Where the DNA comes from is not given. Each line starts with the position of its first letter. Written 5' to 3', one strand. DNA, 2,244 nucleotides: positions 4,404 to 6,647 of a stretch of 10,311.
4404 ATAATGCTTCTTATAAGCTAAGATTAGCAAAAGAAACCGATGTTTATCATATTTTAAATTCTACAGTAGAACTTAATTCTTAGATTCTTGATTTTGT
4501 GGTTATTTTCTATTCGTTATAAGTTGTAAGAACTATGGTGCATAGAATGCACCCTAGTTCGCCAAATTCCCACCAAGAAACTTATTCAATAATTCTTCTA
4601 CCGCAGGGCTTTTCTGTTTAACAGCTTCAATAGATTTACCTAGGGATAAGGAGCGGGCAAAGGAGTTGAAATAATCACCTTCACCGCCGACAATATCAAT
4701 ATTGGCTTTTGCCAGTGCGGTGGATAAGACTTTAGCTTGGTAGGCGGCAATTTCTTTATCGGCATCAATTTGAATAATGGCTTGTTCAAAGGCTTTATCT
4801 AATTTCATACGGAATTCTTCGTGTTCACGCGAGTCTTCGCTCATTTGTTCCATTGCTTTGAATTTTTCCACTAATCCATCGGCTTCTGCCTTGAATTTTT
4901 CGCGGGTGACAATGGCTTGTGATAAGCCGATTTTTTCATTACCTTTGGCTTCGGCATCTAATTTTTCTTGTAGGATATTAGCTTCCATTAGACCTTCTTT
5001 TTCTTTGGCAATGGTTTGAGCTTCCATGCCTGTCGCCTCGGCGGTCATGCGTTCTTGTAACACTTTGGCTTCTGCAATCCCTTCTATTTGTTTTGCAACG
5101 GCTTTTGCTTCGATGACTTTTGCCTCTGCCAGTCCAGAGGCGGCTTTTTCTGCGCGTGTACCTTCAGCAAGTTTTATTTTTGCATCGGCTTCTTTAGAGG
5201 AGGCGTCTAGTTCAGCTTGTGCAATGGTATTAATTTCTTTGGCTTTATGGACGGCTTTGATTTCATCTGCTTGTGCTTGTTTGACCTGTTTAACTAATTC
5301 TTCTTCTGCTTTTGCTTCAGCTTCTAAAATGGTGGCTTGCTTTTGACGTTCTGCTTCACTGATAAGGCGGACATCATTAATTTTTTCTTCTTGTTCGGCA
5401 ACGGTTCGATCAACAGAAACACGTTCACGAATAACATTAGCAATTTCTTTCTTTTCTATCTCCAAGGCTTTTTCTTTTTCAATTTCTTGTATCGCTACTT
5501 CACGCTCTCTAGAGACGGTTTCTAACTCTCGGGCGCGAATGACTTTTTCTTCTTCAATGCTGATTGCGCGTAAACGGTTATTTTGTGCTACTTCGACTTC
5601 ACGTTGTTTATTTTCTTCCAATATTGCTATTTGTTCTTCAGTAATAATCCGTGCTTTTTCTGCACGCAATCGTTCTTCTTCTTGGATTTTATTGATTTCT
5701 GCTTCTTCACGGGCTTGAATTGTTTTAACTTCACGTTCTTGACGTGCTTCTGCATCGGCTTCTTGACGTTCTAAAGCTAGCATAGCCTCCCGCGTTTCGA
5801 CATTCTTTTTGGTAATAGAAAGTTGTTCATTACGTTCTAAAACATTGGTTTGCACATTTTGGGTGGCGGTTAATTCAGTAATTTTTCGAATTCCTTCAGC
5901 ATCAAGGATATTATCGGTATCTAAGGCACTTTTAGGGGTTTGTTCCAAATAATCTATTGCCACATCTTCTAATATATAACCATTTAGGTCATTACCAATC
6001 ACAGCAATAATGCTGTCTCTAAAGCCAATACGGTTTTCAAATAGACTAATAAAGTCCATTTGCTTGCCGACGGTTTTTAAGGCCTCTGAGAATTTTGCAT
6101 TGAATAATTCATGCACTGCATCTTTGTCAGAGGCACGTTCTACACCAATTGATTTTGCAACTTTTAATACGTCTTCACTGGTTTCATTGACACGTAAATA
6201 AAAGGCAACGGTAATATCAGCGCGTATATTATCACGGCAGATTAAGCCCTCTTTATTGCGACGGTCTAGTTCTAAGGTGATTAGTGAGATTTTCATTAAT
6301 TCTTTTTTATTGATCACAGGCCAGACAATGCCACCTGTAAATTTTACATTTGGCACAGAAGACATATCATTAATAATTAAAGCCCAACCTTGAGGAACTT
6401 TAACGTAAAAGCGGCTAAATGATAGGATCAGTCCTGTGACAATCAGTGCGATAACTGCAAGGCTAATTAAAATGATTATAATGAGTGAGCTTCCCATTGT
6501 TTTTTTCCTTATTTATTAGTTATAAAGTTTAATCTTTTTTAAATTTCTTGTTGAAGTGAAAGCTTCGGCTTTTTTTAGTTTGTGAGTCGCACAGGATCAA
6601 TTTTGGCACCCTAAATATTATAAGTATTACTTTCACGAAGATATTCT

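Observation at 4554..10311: CheA-type kinase/receiver module arranged with an NfeD-flotillin pair as an apparent single operon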

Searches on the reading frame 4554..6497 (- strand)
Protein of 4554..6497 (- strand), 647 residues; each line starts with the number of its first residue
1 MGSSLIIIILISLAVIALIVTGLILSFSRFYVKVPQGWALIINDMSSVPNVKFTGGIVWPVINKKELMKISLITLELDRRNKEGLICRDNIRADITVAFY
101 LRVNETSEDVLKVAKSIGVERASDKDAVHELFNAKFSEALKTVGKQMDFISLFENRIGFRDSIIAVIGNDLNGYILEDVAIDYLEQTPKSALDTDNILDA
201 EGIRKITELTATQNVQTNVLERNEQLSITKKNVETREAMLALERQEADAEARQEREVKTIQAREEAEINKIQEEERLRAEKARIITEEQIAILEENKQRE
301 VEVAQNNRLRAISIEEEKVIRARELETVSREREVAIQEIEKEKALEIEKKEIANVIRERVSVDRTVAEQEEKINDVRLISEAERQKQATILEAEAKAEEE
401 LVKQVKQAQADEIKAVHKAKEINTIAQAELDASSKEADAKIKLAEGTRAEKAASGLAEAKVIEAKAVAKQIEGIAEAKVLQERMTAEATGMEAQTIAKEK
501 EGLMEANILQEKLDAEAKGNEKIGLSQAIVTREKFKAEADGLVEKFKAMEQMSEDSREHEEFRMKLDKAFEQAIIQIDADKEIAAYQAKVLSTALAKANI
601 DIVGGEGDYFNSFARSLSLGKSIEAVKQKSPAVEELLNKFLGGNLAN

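Call 5: search_protein_families(library=pfam, proteins=[window:4554-6497:-], max_evalue=0.01)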
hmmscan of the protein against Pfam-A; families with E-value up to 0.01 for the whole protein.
window:4554-6497:- (647 aa): 0 families

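Call 6: search_protein_families(library=ncbifam, proteins=[window:4554-6497:-], max_evalue=0.01)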
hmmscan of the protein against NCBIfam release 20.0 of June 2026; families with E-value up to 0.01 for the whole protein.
window:4554-6497:- (647 aa): 0 families

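Call 7: search_protein_families(library=pfam, proteins=[window:4554-6497:-], max_evalue=10)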
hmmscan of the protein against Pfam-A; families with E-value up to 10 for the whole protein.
window:4554-6497:- (647 aa): 1 family
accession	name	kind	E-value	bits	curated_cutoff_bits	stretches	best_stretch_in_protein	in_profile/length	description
PF00850.24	Hist_deacetyl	-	0.66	9.7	27.9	1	384-478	7-99/298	Histone deacetylase domain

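Call 8: search_solved_structures(query=window:4554-6497:-, max_evalue=1)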
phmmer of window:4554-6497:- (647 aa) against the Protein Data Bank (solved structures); distinct sequences matched with E-value up to 1: 0.

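Call 9: find_encoding_contigs(protein=window:4554-6497:-, flank=10000, max_places=6)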
Protein window:4554-6497:- (647 aa): 2 contigs read that carry it; 1 place shown.
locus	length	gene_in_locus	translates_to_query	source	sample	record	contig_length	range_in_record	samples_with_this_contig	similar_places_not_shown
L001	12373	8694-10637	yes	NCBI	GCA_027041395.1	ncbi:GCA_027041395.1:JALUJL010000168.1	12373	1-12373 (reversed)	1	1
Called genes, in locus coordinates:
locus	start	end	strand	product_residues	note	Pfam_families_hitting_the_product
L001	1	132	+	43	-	?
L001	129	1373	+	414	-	PF13458:Peripla_BP_6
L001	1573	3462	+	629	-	PF00015:MCPsignal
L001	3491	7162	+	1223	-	PF01627:Hpt, PF02518:HATPase_c, PF01584:CheW, PF00072:Response_reg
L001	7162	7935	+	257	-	PF00072:Response_reg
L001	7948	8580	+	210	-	-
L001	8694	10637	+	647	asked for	-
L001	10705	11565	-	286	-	PF00753:Lactamase_B (weak), PF12706:Lactamase_B_2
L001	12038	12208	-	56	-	-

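Call 10: find_homologous_proteins(query=window:4554-6497:-)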
Query window:4554-6497:- (647 aa): 8000 proteins with E <= 0.001 among 8000 candidates; the best 120 are listed.
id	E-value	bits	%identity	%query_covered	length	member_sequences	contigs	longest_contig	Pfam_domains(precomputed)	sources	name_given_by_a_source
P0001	0.0e+0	1294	100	100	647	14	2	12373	-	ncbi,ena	-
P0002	0.0e+0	1257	97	100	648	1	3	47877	-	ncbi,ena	-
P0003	0.0e+0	1218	93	99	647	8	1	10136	-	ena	-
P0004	0.0e+0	1117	86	99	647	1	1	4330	-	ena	-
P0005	0.0e+0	1104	85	99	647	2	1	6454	-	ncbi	-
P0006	0.0e+0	1090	84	99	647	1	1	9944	-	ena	-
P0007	0.0e+0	1090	83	99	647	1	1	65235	-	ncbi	-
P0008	0.0e+0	1086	83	99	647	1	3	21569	-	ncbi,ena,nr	ncbi:MAG: hypothetical protein KAG28_10515 [Cocleimonas sp.]|nr:hypothetical protein [Cocleimonas sp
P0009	0.0e+0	1074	82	99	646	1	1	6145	-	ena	-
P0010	0.0e+0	1069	83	96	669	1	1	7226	-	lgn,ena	-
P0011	0.0e+0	1068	77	100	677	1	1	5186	-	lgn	-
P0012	0.0e+0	1019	76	97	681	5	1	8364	-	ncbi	-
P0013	3.1e-282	955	74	99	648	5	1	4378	-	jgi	-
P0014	5.1e-279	945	73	99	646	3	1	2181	-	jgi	-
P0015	2.0e-276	936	72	99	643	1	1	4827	-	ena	-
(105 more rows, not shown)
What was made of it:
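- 4554..6497 (-): YqiK-like flotillin (BacD/PaFlo3 type): N-terminal membrane anchor, SPFH region, long Glu/Ala-rich coiled coil and a C-terminal tail. The family is 60-70% identical across Proteobacteria and is named 'flotillin family protein' by NCBI (call 10).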

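Call 13: find_related_loci(query=A1, collection=genome_contigs, flank=10000)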
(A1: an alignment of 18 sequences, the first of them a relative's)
Query A1 (647 aa) in genome_contigs; peptide patterns used: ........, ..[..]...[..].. (x = any residue, [..] = any of these).
600 stretches matched a pattern (row limit reached: there are more); 581 encode a relative of the query (tblastn E <= 1e-3); the best 80 are kept; 80 distinct loci.
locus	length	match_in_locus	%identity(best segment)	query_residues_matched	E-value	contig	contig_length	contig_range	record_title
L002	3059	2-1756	97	62-646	0e+0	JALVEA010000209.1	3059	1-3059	MAG: Thiotrichaceae bacterium isolate 134-614_metabat2_scaf2bin.076 134-614_scaffold_33475_c1, whole genome shotgun sequ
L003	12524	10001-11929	71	1-644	0e+0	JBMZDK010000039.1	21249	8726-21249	MAG: Thiolinea sp. isolate ME_XS_2203_1_bin_36 ME_XS_2203_1_bin_36_39, whole genome shotgun sequence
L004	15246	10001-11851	71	27-643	0e+0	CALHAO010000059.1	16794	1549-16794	MAG: uncultured Thiotrichaceae bacterium isolate H2_Bin_Bin_73_1_1 genome assembly, contig: c_000000871884, whole genome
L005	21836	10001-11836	70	1-642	0e+0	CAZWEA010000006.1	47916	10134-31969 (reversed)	MAG TPA_asm: uncultured Cocleimonas sp. isolate SRP128015_co1_179 genome assembly, contig: NODE_620_length_47916_cov_9.7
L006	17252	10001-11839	68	1-643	0e+0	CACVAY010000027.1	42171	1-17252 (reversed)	MAG: uncultured Thiotrichaceae bacterium isolate HLG_WM_MAG_07 genome assembly, contig: NODE_148_length_42171_cov_55.446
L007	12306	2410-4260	70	1-647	0e+0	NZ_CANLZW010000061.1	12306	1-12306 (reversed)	Uncultured Cocleimonas sp. isolate 4-1410.fasta NODE_61, whole genome shotgun sequence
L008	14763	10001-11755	71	27-641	0e+0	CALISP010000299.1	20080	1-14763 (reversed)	MAG: uncultured Cocleimonas sp. isolate R3_Bin_METABAT__94_sub_1 genome assembly, contig: c_000000776009, whole genome s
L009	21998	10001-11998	64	7-647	0e+0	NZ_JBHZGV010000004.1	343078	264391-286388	Comamonas trifloxystrobinivorans strain J-3 J-3_scaffold4, whole genome shotgun sequence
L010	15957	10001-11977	64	7-643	0e+0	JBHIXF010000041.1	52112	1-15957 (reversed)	MAG: Comamonas sp. isolate MAG43 WDNA05_bin.26.orig_41, whole genome shotgun sequence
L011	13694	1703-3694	63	1-642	0e+0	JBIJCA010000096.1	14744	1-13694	MAG: Aquimonas sp. isolate ME2006-08-18D11_3300042945_group2_bin107 Rohwer_bin2495_scaffold_2204_c1, whole genome shotgu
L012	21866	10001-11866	65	1-641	0e+0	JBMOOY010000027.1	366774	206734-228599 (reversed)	MAG: Pseudomonadota bacterium isolate Betzabe_MAG114 MAG114_27, whole genome shotgun sequence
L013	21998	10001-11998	63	1-643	0e+0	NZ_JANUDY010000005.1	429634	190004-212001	Comamonas sp. BIGb0152 Ga0480597_05, whole genome shotgun sequence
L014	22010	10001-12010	63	22-647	0e+0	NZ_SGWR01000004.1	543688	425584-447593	Corticibacter populi strain DSM 105136 Ga0310547_14, whole genome shotgun sequence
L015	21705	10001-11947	63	1-643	0e+0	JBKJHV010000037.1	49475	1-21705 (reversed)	MAG: Lysobacteraceae bacterium isolate ant_bin.127 S1Ck117_5875077_flag_0_multi_563.3832_len_49475, whole genome shotgun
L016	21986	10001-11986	63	1-642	0e+0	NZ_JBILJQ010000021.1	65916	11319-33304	MAG: Aquimonas sp. isolate ME2017-06-17_3300042311_group7_bin143 Rohwer_bin2496_scaffold_137_c1, whole genome shotgun se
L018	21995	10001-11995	62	1-643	0e+0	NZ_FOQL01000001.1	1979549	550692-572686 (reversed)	Pseudomonas guineae strain LMG 24016, whole genome shotgun sequence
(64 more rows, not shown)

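Call 15: find_encoding_contigs(protein=P0002, flank=10000, max_places=3)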
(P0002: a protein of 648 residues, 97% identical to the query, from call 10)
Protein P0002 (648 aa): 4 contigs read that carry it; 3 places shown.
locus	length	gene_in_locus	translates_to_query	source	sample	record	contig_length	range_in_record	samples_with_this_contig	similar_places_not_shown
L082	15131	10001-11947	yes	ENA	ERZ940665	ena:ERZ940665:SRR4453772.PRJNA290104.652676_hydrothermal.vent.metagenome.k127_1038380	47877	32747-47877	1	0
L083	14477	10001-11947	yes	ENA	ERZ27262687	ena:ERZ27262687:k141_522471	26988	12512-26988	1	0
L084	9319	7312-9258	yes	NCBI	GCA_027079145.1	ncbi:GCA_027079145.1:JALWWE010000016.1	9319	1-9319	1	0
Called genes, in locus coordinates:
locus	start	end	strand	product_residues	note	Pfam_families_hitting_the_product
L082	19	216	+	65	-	-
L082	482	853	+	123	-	PF00072:Response_reg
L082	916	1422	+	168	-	PF01584:CheW (weak)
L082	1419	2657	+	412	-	PF13458:Peripla_BP_6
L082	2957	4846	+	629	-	PF00015:MCPsignal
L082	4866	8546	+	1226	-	PF01627:Hpt, PF02518:HATPase_c, PF01584:CheW, PF00072:Response_reg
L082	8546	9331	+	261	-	PF00072:Response_reg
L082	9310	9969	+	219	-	-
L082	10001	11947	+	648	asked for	-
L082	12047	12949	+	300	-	PF12784:PDDEXK_2, PF27070:HTH_Rpn_C (weak)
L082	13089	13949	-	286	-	PF23023:Anti-Pycsar_Apyc1 (weak), PF00753:Lactamase_B, PF12706:Lactamase_B_2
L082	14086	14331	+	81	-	-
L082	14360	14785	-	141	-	PF12680:SnoaL_2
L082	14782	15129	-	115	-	?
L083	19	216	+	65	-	-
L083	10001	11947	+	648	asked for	-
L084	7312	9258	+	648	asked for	-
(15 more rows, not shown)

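Call 16: find_encoding_contigs(protein=P0007, flank=10000, max_places=3)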
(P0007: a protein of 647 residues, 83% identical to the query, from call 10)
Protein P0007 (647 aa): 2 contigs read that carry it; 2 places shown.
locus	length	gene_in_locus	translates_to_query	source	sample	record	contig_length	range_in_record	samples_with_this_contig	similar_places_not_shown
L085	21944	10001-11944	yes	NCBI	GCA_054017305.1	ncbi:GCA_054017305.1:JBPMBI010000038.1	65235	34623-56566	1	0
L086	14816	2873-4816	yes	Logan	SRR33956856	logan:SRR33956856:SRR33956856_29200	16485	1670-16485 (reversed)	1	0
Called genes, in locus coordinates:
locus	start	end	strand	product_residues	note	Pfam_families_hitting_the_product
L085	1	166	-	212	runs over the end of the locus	PF21980:MksE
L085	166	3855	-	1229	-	PF12128:DUF3584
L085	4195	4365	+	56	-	-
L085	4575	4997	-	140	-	PF00376:MerR, PF13411:MerR_1, PF09278:MerR-DNA-bind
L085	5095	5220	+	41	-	-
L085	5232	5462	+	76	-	-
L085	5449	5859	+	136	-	-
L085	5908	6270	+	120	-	PF00403:HMA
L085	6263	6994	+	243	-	-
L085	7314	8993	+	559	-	PF24793:GINT1_N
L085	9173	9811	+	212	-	-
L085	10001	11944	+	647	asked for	-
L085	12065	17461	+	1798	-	PF12458:DUF3686, PF00004:AAA (faint), PF25472:DUF7902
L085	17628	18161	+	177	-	-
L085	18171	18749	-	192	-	PF00578:AhpC-TSA, PF08534:Redoxin, PF13905:Thioredoxin_8 (weak)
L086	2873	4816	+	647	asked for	-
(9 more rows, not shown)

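Call 17: find_encoding_contigs(protein=P0008, flank=10000, max_places=3)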
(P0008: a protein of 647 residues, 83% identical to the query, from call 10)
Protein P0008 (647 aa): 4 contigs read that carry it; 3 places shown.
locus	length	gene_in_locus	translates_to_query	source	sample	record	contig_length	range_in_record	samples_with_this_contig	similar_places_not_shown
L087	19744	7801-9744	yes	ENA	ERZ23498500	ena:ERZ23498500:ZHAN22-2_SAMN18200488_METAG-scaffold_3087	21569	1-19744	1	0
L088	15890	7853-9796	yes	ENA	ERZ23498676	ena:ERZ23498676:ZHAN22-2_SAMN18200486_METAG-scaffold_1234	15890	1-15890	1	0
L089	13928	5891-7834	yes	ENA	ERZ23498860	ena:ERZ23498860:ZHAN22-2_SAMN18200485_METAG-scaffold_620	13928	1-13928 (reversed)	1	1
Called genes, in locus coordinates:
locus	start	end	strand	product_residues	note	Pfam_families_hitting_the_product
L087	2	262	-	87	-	?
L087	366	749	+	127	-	-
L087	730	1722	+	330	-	PF04055:Radical_SAM, PF06968:BATS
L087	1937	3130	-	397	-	PF03264:Cytochrom_NNT (faint), PF14522:Cytochrome_C7 (faint), PF14537:Cytochrom_c3_2 (faint), PF22113:Mtrc-MtrF_II-IV_dom (faint), PF13435:Cytochrome_C554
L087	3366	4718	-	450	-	PF05048:NosD (faint), PF13229:Beta_helix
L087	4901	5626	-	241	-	PF00657:Lipase_GDSL, PF13472:Lipase_GDSL_2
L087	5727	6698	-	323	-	-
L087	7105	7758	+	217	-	-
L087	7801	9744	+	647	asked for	-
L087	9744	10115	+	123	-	-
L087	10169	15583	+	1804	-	PF07728:AAA_5 (faint), PF12458:DUF3686, PF25472:DUF7902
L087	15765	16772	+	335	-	PF04492:Phage_rep_O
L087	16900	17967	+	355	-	PF00730:HhH-GPD, PF14815:NUDIX_4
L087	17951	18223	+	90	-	PF04362:Iron_traffic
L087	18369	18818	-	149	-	-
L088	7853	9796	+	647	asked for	-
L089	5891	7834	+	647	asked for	-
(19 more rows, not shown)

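Call 19: find_encoding_contigs(protein=P0003, flank=10000, max_places=3)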
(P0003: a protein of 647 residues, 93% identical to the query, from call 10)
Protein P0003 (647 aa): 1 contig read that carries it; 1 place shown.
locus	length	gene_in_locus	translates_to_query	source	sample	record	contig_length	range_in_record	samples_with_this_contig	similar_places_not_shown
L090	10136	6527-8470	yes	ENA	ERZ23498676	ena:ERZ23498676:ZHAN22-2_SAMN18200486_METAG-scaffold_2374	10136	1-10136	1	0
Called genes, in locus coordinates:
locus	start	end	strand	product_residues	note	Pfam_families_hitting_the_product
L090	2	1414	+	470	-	?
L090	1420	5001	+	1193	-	PF01627:Hpt, PF02518:HATPase_c, PF01584:CheW, PF00072:Response_reg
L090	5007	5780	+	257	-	PF00072:Response_reg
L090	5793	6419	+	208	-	-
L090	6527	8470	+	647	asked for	-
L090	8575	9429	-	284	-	PF02219:MTHFR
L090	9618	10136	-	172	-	?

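Call 20: find_encoding_contigs(protein=P0006, flank=10000, max_places=3)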
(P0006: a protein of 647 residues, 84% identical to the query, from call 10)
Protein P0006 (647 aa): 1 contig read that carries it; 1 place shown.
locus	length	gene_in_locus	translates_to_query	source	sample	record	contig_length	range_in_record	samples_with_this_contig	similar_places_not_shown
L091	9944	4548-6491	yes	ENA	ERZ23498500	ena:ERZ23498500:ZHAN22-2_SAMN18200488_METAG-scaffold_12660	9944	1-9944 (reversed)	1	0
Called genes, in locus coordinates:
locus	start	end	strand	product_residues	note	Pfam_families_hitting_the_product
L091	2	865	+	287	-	?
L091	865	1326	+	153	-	PF01957:NfeD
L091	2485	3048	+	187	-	-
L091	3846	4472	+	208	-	-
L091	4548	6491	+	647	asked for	-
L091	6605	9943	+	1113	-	?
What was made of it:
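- Flotillins at 83-84% identity are unlinked and carry the giant ATPase (calls 16, 17, 20).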

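Call 29: search_protein_families(library=pfam, proteins=[L009:8382-9086:+, L009:7665-8342:+, L018:17417-17977:+, L012:17856-18548:+, L005:11913-17348:+], max_evalue=0.001)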
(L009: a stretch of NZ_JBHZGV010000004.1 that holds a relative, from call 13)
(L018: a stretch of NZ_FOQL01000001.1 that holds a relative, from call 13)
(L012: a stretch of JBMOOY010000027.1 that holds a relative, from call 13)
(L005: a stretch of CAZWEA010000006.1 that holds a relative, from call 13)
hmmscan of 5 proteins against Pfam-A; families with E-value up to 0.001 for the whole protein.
L009:8382-9086:+ (234 aa): 1 family
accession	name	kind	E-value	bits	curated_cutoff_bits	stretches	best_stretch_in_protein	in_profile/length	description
PF04012.17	PspA_IM30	-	1.3e-49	169.3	33.9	1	2-228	1-218/220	PspA/IM30 family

L009:7665-8342:+ (225 aa): 1 family
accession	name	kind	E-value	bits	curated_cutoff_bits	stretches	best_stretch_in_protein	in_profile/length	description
PF09938.14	DUF2170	-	2.1e-41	141.3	27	1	85-220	3-137/137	Uncharacterized protein conserved in bacteria (DUF2170)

L018:17417-17977:+ (186 aa): 1 family
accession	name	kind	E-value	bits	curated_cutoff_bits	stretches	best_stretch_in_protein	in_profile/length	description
PF01694.28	Rhomboid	-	1.9e-19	70.7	22.6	1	49-176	7-139/143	Rhomboid domain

L012:17856-18548:+ (230 aa): 2 families
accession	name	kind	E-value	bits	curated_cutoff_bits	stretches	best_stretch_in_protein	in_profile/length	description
PF13091.12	PLDc_2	-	4.2e-29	101.5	27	1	107-224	7-132/132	PLD-like domain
PF07894.18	SACK1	-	0.00027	21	21.4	0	172-226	218-271/274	Scaffolding anchor of CK1 domain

L005:11913-17348:+ (1811 aa): 5 families
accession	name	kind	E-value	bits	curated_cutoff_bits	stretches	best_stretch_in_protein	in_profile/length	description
PF12458.13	DUF3686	-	3.2e-196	652.6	25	1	56-502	2-448/448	ATPase involved in DNA repair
PF25472.1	DUF7902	-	2.2e-25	89.1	26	1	623-707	1-85/85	Domain of unknown function (DUF7902)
PF00004.35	AAA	-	2.3e-05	25.3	21.2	1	1320-1400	2-73/131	ATPase family associated with various cellular activities (AAA)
PF07728.20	AAA_5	-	3.8e-05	24.1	22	1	1319-1442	2-125/139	AAA domain (dynein-related subfamily)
PF13401.12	AAA_22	-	0.00022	22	27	1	1317-1410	6-110/130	AAA domain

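Call 46: search_protein_families(library=padloc, proteins=[window:4554-6497:-, L005:11913-17348:+], max_evalue=0.001)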
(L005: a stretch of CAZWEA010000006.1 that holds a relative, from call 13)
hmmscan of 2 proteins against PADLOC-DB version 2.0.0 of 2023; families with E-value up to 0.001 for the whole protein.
window:4554-6497:- (647 aa): 0 families

L005:11913-17348:+ (1811 aa): 0 families
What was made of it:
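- Tried and rejected: There were no PADLOC hits (call 46).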

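Call 59: predict_structure(alignment_id=A1)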
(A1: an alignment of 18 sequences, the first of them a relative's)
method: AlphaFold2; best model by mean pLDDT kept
length: 647 residues; sequences in the alignment: 18
mean_pLDDT: 56.6   pTM: 0.21
mean pLDDT of the five models: 56.6, 54.3, 54.1, 52.6, 50.5
residues with pLDDT >= 90: 0; 70-90: 159; 50-70: 266; < 50: 222
segments of 3 or more residues with pLDDT < 50: 29-137, 149-157, 167-189, 191-203, 232-234, 357-369, 443-460, 519-522, 599-607, 643-647
pLDDT, mean of each block of 10 residues (from residue 1): 69 77 58 40 43 32 24 26 26 29 35 37 40 47 50 47 51 39 44 45 51 58 56 55 70 73 73 73 75 79 79 76 75 72 69 50 45 56 66 69 67 68 65 60 47 42 53 57 52 52 58 53 50 62 64 67 70 73 75 58 43 65 71 74 47
secondary structure, 60 per line:
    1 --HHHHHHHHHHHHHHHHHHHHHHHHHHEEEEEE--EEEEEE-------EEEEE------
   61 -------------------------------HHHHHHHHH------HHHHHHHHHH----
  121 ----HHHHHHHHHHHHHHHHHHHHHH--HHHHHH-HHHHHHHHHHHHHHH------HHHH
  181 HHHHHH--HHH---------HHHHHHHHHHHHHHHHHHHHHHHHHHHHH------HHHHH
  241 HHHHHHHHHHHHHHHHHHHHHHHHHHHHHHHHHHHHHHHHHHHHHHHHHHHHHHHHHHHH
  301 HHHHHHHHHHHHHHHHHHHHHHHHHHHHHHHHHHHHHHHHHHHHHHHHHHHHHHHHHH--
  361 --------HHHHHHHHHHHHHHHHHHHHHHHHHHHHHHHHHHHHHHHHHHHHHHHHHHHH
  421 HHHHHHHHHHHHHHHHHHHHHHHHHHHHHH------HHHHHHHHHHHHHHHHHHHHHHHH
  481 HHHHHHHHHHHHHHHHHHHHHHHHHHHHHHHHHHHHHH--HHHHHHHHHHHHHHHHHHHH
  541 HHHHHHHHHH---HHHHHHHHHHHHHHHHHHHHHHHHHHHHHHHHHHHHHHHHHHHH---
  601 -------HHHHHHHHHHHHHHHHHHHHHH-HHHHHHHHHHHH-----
elements in order (helices of 4 or more, strands of 3 or more residues): H3-28 E29-34 E37-42 E50-54 H92-100 H107-116 H125-146 H149-154 H156-170 H177-186 H201-229 H236-358 H369-450 H457-518 H521-550 H554-597 H608-629 H631-642
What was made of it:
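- On SPFH/flotillin family, YqiK type: The AF2 model from an 18-sequence alignment has mean pLDDT 56.6, and the SPFH region is below 50 (call 59).
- Tried and rejected: AF2 of the flotillin from the 18-sequence alignment failed (pLDDT 56.6, call 59), so no fold search was run on it.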
